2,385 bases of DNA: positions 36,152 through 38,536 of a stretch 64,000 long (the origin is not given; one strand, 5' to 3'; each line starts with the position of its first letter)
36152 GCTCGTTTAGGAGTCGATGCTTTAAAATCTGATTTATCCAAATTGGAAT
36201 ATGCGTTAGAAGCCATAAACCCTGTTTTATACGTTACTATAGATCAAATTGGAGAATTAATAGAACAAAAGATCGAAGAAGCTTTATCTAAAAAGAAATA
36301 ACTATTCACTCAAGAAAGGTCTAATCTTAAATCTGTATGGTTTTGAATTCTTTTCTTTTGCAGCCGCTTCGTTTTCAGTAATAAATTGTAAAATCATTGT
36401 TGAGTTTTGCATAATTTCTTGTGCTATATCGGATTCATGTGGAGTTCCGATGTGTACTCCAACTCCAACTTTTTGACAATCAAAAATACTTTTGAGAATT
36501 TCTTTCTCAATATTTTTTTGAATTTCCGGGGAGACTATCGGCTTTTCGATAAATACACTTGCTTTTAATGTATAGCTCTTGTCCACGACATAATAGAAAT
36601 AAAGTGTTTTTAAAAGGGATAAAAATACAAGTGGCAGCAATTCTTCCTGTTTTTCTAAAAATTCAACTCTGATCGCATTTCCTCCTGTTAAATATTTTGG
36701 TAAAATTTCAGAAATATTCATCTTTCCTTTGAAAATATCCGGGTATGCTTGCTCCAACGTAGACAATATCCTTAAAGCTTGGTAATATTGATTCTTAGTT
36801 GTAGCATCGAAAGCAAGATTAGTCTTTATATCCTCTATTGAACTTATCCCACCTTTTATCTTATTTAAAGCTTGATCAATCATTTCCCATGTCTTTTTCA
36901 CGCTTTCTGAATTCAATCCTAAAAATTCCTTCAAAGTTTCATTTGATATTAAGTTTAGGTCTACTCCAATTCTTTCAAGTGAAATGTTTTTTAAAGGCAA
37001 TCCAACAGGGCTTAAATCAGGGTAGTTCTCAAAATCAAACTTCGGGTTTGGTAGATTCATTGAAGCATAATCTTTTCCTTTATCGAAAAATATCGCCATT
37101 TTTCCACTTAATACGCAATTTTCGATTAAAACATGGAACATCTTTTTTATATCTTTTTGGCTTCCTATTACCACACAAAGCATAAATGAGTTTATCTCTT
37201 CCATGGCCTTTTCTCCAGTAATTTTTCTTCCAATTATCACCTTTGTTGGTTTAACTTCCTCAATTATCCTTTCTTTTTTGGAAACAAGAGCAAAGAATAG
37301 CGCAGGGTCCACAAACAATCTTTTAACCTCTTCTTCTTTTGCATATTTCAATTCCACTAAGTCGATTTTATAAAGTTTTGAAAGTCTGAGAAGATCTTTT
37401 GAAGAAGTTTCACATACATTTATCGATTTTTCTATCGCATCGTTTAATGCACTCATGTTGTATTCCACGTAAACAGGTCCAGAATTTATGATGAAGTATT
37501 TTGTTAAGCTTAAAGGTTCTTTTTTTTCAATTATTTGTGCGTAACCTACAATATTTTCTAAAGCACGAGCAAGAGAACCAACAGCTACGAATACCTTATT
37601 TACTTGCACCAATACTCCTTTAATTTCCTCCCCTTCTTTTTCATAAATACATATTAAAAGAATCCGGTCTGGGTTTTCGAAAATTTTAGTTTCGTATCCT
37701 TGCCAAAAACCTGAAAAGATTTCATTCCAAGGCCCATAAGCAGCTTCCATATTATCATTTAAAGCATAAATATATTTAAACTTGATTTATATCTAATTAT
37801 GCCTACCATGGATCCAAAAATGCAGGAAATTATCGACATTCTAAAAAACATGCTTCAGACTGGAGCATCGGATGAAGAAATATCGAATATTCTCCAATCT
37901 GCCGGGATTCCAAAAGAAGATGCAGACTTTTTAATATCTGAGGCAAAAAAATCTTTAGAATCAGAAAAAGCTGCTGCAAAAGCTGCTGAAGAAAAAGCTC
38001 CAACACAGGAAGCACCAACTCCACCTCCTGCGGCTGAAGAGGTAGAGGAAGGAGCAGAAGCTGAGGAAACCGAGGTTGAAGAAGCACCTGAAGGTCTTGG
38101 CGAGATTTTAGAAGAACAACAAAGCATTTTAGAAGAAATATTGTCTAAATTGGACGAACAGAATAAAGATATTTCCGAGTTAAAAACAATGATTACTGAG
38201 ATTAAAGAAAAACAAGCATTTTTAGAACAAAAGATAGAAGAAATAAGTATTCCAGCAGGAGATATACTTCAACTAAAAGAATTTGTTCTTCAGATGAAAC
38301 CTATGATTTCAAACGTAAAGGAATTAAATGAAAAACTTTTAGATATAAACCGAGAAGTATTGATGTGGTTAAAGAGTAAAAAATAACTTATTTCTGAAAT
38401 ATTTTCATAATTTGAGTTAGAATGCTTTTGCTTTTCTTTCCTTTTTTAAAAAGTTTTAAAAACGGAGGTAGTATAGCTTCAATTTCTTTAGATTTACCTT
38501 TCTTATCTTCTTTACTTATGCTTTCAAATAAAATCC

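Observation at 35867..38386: Two coiled-coil proteins flanking a 482-aa uncharacterised protein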

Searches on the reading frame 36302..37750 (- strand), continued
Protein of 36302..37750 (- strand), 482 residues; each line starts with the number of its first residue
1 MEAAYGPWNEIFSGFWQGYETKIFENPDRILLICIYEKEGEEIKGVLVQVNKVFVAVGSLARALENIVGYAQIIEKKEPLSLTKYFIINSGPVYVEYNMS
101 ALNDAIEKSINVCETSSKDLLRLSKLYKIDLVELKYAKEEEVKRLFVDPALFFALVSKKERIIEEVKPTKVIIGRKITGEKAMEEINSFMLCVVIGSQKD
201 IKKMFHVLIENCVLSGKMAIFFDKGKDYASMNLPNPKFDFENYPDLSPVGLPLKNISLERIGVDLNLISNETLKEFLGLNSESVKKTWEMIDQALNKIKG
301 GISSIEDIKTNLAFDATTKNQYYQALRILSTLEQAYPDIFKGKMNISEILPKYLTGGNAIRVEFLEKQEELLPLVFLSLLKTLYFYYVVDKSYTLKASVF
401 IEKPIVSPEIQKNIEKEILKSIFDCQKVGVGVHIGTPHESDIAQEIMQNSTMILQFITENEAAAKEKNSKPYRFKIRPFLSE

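Call 89: fold_search(model_id=the predicted structure, library=viral)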
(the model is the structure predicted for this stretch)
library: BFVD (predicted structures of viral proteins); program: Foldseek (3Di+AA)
matches with E <= 10: 826; with E <= 0.001: 10
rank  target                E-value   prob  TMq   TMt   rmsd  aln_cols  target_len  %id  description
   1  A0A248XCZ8            1.8e-11  1.00  0.53  0.52   4.5       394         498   11  Helicase HerA-like C-terminal domain-containing protein [Klebsiella phage YMC16/01/N133_KPN_BP]
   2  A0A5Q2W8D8            6.2e-09  1.00  0.47  0.52  12.9       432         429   13  (no name in the UniProt tables at hand)
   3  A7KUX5                1.5e-06  1.00  0.39  0.25  24.5       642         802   10  (no name in the UniProt tables at hand)
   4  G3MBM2                3.4e-06  1.00  0.40  0.25  23.0       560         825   10  Gp156 [Bacillus phage G]
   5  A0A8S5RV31            1.4e-05  1.00  0.30  0.20  14.7       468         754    9  Conjugal transfer protein [Siphoviridae sp. ctHip2]
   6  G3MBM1                1.9e-05  1.00  0.31  0.27  16.5       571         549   10  Gp155 [Bacillus phage G]
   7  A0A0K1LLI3            4.8e-04  0.97  0.26  0.28  22.4       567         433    8  (no name in the UniProt tables at hand)
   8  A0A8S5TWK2            5.6e-04  1.00  0.26  0.38  12.0       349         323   11  DNA TRANSLOCASE FTSK [Siphoviridae sp. ctcx61]
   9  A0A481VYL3            5.6e-04  1.00  0.26  0.28  17.1       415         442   10  (no name in the UniProt tables at hand)
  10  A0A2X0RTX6            6.7e-04  0.98  0.23  0.31  18.8       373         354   10  B354L [African swine fever virus]
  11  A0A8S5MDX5            1.1e-03  0.96  0.26  0.27  18.0       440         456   10  Helicase REPLICATION [Siphoviridae sp. ctYh54]
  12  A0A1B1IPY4            1.2e-03  0.96  0.25  0.26  18.2       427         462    9  (no name in the UniProt tables at hand)
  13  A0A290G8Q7            1.3e-03  1.00  0.25  0.50   8.6       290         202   10  (no name in the UniProt tables at hand)
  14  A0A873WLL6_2          1.4e-03  0.20  0.12  0.07  26.4       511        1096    7  (no name in the UniProt tables at hand)
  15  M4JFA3                1.6e-03  1.00  0.29  0.53   9.2       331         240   11  Putative ATPase [Haloarcula hispanica virus PH1]
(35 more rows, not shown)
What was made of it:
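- The best hit in the viral structure library is also HerA-like (call 89).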

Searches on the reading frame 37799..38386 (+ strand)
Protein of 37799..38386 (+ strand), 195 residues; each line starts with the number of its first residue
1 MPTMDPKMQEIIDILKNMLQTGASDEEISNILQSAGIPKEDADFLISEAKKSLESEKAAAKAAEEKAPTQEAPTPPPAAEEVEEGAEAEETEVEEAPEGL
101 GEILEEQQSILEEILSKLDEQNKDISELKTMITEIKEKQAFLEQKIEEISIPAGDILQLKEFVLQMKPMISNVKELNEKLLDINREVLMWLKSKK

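Call 3: search_protein_families(library=pfam, proteins=[window:37799-38386:+], max_evalue=1)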
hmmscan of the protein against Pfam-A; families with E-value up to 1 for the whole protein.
window:37799-38386:+ (195 aa): 15 families
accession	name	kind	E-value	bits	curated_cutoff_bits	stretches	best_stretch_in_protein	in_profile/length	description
PF24073.1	DUF7365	-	0.0017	18.9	27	1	105-139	67-101/101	Coiled-coil region of unknown function (DUF7365)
PF23831.1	DUF7201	-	0.0064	16.6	27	1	102-192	13-105/142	Coiled-coil region of unknown function (DUF7201)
PF08650.15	DASH_Dad4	-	0.0087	16.5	29.8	0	105-140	7-42/71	DASH complex subunit Dad4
PF04740.18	LXG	-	0.029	14.7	26.5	1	43-136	105-197/202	LXG domain of WXG superfamily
PF01358.24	PARP_regulatory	-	0.031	13.7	25.4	1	107-171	142-209/292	Poly A polymerase regulatory subunit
PF04908.21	SH3BGR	-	0.038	14.6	21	1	26-77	21-69/99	SH3-binding, glutamic acid-rich protein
PF20663.3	COG4_N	-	0.072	13.6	27.3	1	111-178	4-71/107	Conserved oligomeric Golgi complex subunit 4, N-terminal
PF10267.14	Tmemb_cc2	-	0.077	12.6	32.8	1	48-161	173-287/397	Predicted transmembrane and coiled-coil 2 protein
PF06009.19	Laminin_II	-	0.095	13.1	33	1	86-176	8-98/138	Laminin Domain II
PF07851.19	TMEM120A-B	-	0.23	11.2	29.8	1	87-150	8-72/324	TMEM120A/B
PF05335.18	DUF745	-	0.52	10.4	33.3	1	40-137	72-167/183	Protein of unknown function (DUF745)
PF07889.17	DUF1664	-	0.71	10.4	34.6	1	88-150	59-121/124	Protein of unknown function (DUF1664)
PF10779.14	XhlA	-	0.86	10.3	34.7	1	113-149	1-37/67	Haemolysin XhlA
PF14327.11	CSTF2_hinge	-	0.88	10.5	27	0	157-185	28-56/81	Hinge domain of cleavage stimulation factor subunit 2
PF10805.13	DUF2730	-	0.9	10.1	24.9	0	120-193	30-99/102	Protein of unknown function (DUF2730)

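Call 4: search_protein_families(library=ncbifam, proteins=[window:37799-38386:+], max_evalue=1)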
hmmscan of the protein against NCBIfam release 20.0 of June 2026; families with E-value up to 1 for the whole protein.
window:37799-38386:+ (195 aa): 15 families
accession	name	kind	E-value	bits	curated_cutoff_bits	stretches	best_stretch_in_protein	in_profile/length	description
NF033885.1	conj_TraP_IncI1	equivalog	0.00067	19.4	135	1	52-149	43-140/217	conjugal transfer protein TraP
NF045994.1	MAG4530_fam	subfamily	0.0034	16.3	50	1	92-150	350-408/441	MAG4530 family protein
NF045622.1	Npun_F5560_fam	hypoth_equivalog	0.0046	17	125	1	84-179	40-126/156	Npun_F5560 family protein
NF047515.1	SpiroCoCo_C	equivalog_domain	0.0056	15.9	125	1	102-185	145-225/313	SpiroCoCo family coiled-coil protein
NF045487.1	ASRP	equivalog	0.007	15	300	1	15-180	114-278/593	archaea-specific SMC-related protein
NF041035.1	Rad50_Halo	equivalog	0.0093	14.3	1000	1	15-145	494-621/883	DNA double-strand break repair ATPase Rad50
NF038025.1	dapto_LiaX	exception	0.016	13.9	350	1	47-184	27-161/512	daptomycin-sensing surface protein LiaX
TIGR02168.1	SMC_prok_B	equivalog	0.021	12.5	567.35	1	33-178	717-868/1181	chromosome segregation protein SMC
NF003357.0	PRK04406.1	equivalog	0.022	14.9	122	1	122-178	3-60/75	hypothetical protein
NF002572.0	PRK02224.1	equivalog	0.027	12.8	1087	1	33-145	512-621/888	DNA double-strand break repair ATPase Rad50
NF004434.0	PRK05771.3-3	equivalog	0.079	11.4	777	1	90-151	77-137/686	V-type ATP synthase subunit I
NF038218.1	IcmG_DotF_IVB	equivalog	0.082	12.6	200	1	52-150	78-172/266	type IVB secretion system protein IcmG/DotF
NF053525.1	thylo_ssr2422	subfamily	0.19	12.2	38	1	106-148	6-48/77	ssr2422 family thylakoid membrane protein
TIGR04211.1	SH3_and_anchor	equivalog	0.32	10.6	65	1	102-181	73-152/198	TIGR04211 family SH3 domain-containing protein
TIGR03685.1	ribo_P1_arch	equivalog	0.91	9.9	100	1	24-102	18-102/105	50S ribosomal protein P1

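Call 57: search_solved_structures(query=A6, max_evalue=1)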
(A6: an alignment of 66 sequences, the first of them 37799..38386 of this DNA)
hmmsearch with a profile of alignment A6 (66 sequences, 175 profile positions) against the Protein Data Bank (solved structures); distinct sequences matched with E-value up to 1: 282 (the best 60 are shown).
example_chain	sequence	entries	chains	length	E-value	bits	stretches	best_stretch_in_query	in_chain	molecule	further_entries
5cwb_A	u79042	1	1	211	8e-05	26.1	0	24-55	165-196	Designed helical repeat protein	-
8a3k_UNK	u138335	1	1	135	8.5e-05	26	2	92-147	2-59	sc-apCC-4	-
8vl3_A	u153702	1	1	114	0.00013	25.4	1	19-53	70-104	De novo designed protein F3 parent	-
3jqh_A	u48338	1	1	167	0.00051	23.5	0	101-151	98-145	C-type lectin domain family 4 member M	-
9rgy_A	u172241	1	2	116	0.00062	23.2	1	93-154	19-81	sc-apCC3-CW-0NTT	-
8skx_A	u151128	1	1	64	0.00097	22.6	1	6-47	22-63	Miniprotein HHH_rd4_0518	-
8gv6_B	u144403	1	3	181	0.00099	22.6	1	86-148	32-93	Hemagglutinin H14-HA2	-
3eyj_B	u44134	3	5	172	0.001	22.5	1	86-148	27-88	Hemagglutinin HA2 chain | Hemagglutinin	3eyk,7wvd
6v48_B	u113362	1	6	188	0.0014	22.1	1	86-148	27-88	Hemagglutinin HA2 chain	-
5oi7_A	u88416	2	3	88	0.0015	22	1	91-152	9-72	Centrosomal protein of 85 kDa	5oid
5xl1_C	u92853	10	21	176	0.0017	21.8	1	86-148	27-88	Hemagglutinin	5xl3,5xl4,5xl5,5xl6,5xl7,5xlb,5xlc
6v44_B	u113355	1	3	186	0.0021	21.5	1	86-148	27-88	Hemagglutinin HA2 chain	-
6gaj_A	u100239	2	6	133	0.0028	21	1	74-121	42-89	Outer capsid protein sigma-1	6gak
7mwr_B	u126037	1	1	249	0.0044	20.4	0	7-33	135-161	LHD101B4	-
5low_D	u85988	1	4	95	0.0044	20.4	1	59-126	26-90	Synaptosomal-associated protein 25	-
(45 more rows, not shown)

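Call 61: search_protein_families(library=pfam, alignment_id=A6, max_evalue=0.05)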
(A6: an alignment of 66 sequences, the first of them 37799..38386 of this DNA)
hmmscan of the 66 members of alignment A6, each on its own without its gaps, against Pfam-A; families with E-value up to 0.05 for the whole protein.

A. member 1, window:37799-38386:+ (195 aa): 6 families
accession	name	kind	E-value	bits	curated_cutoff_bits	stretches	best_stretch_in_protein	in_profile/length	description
PF24073.1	DUF7365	-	0.0017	18.9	27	1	105-139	67-101/101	Coiled-coil region of unknown function (DUF7365)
PF23831.1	DUF7201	-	0.0064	16.6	27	1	102-192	13-105/142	Coiled-coil region of unknown function (DUF7201)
PF08650.15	DASH_Dad4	-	0.0087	16.5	29.8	0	105-140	7-42/71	DASH complex subunit Dad4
PF04740.18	LXG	-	0.029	14.7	26.5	0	43-136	105-197/202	LXG domain of WXG superfamily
PF01358.24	PARP_regulatory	-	0.031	13.7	25.4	1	107-171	142-209/292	Poly A polymerase regulatory subunit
PF04908.21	SH3BGR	-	0.038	14.6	21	0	26-77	21-69/99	SH3-binding, glutamic acid-rich protein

B. families by the number of members that match (of 66 scanned): 235 families (the first 25 are shown)
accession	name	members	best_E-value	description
PF23991.1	DUF7310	31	2.5e-05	Coiled-coil region of unknown function (DUF7310)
PF05531.17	NPV_P10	15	1.3e-05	Nucleopolyhedrovirus P10 protein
PF06009.19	Laminin_II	10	1.5e-05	Laminin Domain II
PF10046.14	BLOC1_2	9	0.00051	Biogenesis of lysosome-related organelles complex-1 subunit 2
PF14712.11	Snapin_Pallidin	8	0.00015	Snapin/Pallidin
PF11932.13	DUF3450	8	0.00041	Protein of unknown function (DUF3450)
PF07889.17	DUF1664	7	0.00017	Protein of unknown function (DUF1664)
PF10779.14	XhlA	6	0.0022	Haemolysin XhlA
PF18082.7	NAT_N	6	0.0088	N-acyltransferase N-terminal domain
PF06825.17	HSBP1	5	0.00024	Heat shock factor binding protein 1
PF16566.10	CREPT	5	0.00095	Cell-cycle alteration and expression-elevated protein in tumour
PF01544.23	CorA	5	0.0011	CorA-like Mg2+ transporter protein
PF04136.21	COG3_N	5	0.0039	Conserved oligomeric Golgi complex subunit 3, N-terminal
PF07303.18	Occludin_ELL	5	0.016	Occludin homology domain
PF16591.11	HBM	4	5.7e-06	Helical bimodular sensor domain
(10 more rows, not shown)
